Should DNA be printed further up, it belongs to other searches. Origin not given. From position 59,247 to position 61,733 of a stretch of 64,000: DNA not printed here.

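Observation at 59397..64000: Divergent HEPN-like / wHTH-P-loop NTPase gene pair on an integrase island: candidate undescribed defence-type module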

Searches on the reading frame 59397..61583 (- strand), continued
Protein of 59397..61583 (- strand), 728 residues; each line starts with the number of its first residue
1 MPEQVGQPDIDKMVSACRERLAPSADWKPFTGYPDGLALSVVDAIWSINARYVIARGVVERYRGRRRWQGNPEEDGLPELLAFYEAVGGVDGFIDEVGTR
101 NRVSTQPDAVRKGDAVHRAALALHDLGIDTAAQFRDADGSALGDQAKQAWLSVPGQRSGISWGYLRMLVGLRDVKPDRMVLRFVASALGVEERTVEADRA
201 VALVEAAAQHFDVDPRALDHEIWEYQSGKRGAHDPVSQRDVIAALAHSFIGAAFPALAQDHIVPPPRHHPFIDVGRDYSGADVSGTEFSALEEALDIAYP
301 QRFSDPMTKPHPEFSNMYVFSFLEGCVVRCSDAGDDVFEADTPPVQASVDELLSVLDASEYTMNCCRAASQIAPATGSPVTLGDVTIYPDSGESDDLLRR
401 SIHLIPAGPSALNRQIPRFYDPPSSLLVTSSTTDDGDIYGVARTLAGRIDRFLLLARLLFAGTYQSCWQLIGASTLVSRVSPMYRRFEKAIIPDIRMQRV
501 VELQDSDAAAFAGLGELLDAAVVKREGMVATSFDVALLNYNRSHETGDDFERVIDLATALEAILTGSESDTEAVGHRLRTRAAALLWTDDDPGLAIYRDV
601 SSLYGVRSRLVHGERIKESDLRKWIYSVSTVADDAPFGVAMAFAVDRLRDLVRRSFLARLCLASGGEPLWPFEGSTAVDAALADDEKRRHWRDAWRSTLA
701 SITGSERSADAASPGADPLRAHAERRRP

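Call 92: search_protein_families(library=pfam, proteins=[P0314, P0250, P0202, P0227, P0239, P0267], max_evalue=1)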
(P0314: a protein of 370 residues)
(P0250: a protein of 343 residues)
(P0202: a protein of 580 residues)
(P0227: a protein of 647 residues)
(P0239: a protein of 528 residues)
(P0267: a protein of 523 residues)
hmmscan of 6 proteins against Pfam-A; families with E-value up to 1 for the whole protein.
P0314 (370 aa): 4 families
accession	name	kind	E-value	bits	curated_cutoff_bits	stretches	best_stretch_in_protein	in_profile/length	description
PF12643.12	MazG-like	-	7.3e-08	33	27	1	299-362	6-68/85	MazG-like family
PF03819.22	MazG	-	5.6e-05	23.8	22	1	289-365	3-71/74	MazG nucleotide pyrophosphohydrolase domain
PF13384.12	HTH_23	-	0.042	14.1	24.6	1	196-227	15-47/50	Homeodomain-like domain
PF10507.14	TMEM65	-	0.076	13.4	25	0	177-218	34-75/109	Transmembrane protein 65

P0250 (343 aa): 0 families

P0202 (580 aa): 0 families

P0227 (647 aa): 5 families
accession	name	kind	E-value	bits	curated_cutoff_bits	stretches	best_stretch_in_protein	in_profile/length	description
PF00583.31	Acetyltransf_1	-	2.5e-11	44.3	20.7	1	37-133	29-116/116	Acetyltransferase (GNAT) family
PF13508.13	Acetyltransf_7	-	5.2e-08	33.6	27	1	42-134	4-83/84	Acetyltransferase (GNAT) domain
PF13673.13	Acetyltransf_10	-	1.5e-05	25.4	23.6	1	48-140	38-114/128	Acetyltransferase (GNAT) domain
PF13523.12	Acetyltransf_8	-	0.0086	16.1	27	1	22-136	26-140/145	Acetyltransferase (GNAT) domain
PF01338.23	Bac_thur_toxin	-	0.28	11.1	25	1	476-526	33-82/230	Bacillus thuringiensis toxin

P0239 (528 aa): 1 family
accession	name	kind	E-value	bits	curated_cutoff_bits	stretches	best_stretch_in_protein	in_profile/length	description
PF14485.11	DUF4431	-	0.14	12.4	24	1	327-369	4-45/48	Domain of unknown function (DUF4431)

P0267 (523 aa): 0 families

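Call 93: search_protein_families(library=padloc, proteins=[L010:1183-6570:-], max_evalue=1)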
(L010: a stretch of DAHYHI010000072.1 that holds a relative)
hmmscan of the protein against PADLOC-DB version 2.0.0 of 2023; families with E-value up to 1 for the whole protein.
L010:1183-6570:- (1795 aa): 3 families
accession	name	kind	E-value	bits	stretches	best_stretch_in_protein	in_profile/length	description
PDLC01720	Csa3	-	0.025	13.1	1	9-64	26-86/118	Csa3_1_CAS-I-II-III-IV-V-VI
PDLC00006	DruC1|DruC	-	0.032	10.7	1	507-558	360-410/626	Unknown function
PDLC01865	CARF3--CARF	-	0.05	11.2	1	26-75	164-212/215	-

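Call 97: find_encoding_contigs(protein=P0271, flank=8000, max_places=2)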
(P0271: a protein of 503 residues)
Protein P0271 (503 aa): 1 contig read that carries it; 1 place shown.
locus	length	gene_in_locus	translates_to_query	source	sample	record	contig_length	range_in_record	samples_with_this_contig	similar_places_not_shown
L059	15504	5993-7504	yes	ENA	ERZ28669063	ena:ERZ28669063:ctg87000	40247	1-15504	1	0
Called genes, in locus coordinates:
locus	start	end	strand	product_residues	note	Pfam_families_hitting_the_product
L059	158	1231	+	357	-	PF12802:MarR_2 (weak)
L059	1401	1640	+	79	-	PF14076:DUF4258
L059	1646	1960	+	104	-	PF10049:DUF2283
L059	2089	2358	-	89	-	PF05721:PhyH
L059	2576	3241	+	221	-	PF12358:DUF3644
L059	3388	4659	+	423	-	PF13175:AAA_15 (faint), PF02463:SMC_N (faint), PF13304:AAA_21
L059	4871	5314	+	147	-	PF13707:RloB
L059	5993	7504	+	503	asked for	-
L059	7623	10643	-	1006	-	PF04465:DUF499, PF03793:PASTA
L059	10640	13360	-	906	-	-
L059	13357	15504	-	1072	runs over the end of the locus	PF00176:SNF2-rel_dom, PF00270:DEAD (weak), PF04851:ResIII, PF00271:Helicase_C, PF13020:NOV_C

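Call 99: find_encoding_contigs(protein=P0215, flank=8000, max_places=2)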
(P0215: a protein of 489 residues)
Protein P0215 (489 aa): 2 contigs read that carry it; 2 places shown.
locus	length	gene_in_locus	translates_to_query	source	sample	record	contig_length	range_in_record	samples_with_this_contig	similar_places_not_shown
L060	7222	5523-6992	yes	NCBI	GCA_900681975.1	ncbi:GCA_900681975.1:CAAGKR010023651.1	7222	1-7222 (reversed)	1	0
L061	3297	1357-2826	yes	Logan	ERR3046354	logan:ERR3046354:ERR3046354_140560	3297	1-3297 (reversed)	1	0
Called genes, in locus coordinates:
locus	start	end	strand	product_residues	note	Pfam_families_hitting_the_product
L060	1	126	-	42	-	?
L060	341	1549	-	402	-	-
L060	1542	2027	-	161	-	PF04542:Sigma70_r2, PF04545:Sigma70_r4, PF08281:Sigma70_r4_2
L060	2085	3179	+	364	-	PF02861:Clp_N, PF26580:Mtb12_C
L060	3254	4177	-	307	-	PF00296:Bac_luciferase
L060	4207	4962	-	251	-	-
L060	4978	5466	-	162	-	-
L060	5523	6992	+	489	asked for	-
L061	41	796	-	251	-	-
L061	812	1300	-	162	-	-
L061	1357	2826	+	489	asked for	-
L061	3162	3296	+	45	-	?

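Call 100: find_encoding_contigs(protein=P0300, flank=8000, max_places=2)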
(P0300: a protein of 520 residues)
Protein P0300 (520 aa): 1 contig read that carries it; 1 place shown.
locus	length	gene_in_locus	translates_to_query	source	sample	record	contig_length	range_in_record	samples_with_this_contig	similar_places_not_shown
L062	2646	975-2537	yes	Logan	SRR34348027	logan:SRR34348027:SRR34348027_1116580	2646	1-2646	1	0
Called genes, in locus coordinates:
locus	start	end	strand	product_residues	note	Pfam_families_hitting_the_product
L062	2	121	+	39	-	?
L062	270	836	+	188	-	-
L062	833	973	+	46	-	-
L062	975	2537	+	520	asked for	-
